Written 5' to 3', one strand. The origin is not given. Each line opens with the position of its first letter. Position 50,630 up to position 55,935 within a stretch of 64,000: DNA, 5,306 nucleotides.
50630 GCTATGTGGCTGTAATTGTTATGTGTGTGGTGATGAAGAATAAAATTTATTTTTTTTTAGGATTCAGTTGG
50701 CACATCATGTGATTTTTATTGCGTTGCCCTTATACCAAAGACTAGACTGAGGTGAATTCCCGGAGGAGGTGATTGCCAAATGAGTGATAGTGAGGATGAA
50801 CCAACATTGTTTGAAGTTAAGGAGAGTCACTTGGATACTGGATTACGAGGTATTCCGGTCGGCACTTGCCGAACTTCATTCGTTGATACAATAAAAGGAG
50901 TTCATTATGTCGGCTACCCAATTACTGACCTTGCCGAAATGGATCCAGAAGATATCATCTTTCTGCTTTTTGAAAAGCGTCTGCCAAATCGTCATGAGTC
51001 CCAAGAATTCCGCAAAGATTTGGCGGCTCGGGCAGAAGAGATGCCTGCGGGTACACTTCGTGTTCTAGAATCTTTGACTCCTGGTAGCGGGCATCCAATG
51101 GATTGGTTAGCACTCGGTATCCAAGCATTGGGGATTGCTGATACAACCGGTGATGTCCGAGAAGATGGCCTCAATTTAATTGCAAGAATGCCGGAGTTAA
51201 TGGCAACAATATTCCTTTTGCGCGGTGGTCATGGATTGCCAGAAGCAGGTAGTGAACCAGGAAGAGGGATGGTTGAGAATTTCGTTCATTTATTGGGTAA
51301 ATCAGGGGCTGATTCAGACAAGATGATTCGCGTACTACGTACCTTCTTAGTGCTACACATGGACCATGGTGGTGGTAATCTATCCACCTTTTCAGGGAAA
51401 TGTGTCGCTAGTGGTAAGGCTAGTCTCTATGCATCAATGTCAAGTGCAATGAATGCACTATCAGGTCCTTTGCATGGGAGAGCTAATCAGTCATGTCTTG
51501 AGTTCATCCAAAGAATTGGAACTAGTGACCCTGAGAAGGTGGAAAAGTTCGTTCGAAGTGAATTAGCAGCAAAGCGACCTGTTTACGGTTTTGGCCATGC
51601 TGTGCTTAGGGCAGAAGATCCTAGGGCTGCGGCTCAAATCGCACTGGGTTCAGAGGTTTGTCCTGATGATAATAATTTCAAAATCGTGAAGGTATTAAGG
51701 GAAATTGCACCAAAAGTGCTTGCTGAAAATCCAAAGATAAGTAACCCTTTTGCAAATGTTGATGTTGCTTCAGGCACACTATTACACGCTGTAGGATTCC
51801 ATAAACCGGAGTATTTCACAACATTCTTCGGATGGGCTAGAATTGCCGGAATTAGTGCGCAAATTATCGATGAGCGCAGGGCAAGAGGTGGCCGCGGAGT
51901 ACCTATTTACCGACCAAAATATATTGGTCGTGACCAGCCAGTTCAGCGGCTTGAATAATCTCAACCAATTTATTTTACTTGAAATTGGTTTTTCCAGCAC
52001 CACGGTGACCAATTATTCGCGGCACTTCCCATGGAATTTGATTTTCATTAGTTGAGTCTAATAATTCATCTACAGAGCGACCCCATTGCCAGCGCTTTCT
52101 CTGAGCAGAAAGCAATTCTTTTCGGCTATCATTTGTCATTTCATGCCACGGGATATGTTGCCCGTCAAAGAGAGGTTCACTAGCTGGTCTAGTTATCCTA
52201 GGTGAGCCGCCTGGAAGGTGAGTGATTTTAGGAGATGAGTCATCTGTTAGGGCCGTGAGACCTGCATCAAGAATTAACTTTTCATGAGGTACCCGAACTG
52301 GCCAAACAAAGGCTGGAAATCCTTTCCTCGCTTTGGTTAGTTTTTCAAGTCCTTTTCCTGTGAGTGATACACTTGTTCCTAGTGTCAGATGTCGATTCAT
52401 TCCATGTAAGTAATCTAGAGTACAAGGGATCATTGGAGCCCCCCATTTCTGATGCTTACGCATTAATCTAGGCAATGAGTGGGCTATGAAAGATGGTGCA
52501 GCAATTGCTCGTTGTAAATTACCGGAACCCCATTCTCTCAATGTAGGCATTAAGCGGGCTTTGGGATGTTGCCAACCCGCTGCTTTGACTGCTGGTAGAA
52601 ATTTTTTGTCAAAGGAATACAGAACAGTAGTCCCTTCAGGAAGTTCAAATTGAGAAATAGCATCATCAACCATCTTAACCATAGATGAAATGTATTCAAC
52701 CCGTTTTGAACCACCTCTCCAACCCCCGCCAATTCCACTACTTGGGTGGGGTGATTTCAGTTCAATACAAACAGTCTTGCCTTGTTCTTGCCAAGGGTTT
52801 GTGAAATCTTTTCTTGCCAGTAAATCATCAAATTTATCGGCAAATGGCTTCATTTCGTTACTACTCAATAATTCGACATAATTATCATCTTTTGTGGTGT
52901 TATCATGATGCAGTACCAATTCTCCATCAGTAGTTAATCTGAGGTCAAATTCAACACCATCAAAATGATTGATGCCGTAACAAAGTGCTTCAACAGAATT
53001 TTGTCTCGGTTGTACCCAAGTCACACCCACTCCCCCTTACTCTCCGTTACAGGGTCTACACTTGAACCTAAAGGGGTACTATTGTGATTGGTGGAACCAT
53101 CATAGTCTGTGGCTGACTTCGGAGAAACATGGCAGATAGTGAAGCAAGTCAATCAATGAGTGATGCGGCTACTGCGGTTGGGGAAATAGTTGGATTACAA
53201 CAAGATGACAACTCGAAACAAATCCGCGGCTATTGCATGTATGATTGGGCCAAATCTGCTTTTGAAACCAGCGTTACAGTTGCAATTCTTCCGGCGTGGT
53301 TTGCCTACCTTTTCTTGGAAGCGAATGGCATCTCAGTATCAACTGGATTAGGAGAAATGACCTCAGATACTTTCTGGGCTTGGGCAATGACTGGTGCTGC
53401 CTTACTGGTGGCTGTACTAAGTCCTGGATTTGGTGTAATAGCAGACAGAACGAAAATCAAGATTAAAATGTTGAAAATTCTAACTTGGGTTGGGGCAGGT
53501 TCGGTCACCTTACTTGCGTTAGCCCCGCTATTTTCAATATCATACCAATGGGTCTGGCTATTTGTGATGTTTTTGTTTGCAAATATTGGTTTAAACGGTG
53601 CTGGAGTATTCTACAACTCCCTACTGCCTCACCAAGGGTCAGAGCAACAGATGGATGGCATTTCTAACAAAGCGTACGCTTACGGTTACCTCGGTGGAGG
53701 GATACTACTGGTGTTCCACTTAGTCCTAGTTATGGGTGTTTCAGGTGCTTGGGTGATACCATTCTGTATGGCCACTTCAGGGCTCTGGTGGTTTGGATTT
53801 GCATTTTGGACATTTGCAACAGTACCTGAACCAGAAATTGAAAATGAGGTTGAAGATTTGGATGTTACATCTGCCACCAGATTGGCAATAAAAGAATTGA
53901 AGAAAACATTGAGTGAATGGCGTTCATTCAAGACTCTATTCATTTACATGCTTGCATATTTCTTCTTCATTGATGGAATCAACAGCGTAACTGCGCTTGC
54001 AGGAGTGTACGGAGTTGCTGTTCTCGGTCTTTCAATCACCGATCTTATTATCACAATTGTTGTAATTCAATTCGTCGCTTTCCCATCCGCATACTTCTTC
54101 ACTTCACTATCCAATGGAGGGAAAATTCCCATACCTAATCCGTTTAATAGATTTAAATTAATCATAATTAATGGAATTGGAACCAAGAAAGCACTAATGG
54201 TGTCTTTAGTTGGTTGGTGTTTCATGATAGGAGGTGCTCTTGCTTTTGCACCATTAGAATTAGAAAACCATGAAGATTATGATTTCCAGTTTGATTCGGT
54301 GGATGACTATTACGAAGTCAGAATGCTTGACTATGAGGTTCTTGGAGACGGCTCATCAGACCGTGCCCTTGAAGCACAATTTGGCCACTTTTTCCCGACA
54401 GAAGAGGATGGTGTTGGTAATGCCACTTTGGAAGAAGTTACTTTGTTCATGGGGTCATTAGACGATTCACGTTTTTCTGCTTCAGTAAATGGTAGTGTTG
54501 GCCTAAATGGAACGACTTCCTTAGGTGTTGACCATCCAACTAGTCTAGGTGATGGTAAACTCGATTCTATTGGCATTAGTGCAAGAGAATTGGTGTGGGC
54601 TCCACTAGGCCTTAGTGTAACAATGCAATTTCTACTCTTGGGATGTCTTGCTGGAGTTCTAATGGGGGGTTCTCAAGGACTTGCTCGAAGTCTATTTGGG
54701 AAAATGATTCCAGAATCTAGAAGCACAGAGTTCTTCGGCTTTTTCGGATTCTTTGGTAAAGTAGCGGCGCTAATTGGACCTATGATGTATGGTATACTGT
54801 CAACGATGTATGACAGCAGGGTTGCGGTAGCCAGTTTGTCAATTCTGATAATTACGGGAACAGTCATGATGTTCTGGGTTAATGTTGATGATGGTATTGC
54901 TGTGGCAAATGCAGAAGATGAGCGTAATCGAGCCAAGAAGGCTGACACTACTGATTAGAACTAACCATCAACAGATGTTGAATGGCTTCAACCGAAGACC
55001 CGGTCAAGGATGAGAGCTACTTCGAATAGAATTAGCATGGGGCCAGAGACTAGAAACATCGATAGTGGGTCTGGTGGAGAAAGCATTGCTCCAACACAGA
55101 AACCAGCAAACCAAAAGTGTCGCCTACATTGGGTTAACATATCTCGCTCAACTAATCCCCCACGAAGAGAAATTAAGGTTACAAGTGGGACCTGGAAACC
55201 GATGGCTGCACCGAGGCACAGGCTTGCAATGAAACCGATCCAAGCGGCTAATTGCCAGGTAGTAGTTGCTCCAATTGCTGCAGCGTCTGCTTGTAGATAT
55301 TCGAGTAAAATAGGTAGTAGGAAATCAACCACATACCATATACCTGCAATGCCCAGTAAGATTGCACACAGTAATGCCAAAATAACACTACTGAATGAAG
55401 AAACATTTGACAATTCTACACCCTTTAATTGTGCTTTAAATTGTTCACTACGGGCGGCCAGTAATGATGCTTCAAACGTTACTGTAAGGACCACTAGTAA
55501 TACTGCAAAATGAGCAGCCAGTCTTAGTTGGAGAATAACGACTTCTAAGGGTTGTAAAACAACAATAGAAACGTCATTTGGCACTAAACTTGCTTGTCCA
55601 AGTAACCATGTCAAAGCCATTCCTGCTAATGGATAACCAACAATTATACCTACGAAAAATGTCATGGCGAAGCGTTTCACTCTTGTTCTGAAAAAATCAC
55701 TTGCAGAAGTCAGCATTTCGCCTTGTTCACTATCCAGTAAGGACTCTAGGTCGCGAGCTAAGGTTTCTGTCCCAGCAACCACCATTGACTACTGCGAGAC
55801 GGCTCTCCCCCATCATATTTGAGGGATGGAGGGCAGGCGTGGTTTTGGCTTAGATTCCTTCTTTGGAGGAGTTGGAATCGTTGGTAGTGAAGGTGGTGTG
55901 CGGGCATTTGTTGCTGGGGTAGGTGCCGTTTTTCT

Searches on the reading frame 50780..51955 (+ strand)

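Call 47: search_protein_families(library=pfam, proteins=[window:50780-51955:+], max_evalue=0.00001)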
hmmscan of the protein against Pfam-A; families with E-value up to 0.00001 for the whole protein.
window:50780-51955:+ (392 aa): 1 family
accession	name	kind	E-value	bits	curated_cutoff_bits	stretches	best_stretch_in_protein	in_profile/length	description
PF00285.26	Citrate_synt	-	2.1e-85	287.3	27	1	21-380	1-357/357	Citrate synthase, C-terminal domain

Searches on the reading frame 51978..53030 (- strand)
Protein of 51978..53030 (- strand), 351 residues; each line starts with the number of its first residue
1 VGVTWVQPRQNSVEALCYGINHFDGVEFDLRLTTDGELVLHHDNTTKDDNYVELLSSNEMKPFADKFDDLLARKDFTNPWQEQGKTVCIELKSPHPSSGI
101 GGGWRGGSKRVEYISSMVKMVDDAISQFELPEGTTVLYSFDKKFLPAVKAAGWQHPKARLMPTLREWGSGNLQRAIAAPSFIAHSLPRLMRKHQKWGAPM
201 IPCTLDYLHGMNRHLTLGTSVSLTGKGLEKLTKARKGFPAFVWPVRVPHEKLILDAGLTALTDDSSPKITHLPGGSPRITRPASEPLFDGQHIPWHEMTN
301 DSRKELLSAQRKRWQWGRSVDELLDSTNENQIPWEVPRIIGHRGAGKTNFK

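Call 47: search_protein_families(library=pfam, proteins=[window:51978-53030:-], max_evalue=0.00001)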
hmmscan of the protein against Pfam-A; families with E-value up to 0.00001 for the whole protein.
window:51978-53030:- (351 aa): 1 family
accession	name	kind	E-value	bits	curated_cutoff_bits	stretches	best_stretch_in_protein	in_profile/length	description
PF03009.23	GDPD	-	1.7e-06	28.7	23.6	1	21-61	22-66/244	Glycerophosphoryl diester phosphodiesterase family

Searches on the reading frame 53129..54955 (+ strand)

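Call 47: search_protein_families(library=pfam, proteins=[window:53129-54955:+], max_evalue=0.00001)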
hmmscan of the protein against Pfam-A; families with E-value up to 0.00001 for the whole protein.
window:53129-54955:+ (609 aa): 2 families
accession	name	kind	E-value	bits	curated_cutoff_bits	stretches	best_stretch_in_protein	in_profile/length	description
PF11700.14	ATG22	-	6.1e-44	151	24.1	2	173-334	188-351/482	Vacuole effluxer Atg22 like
PF07690.21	MFS_1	-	1.5e-11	44.3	33.4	1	495-588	83-176/347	Major Facilitator Superfamily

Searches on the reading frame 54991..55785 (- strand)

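Call 47: search_protein_families(library=pfam, proteins=[window:54991-55785:-], max_evalue=0.00001)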
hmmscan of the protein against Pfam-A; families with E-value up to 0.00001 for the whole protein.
window:54991-55785:- (265 aa): 1 family
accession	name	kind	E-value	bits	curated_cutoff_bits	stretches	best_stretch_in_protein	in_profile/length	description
PF00902.23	TatC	-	7.1e-23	81.9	25.1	1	32-249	6-208/208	Sec-independent protein translocase protein (TatC)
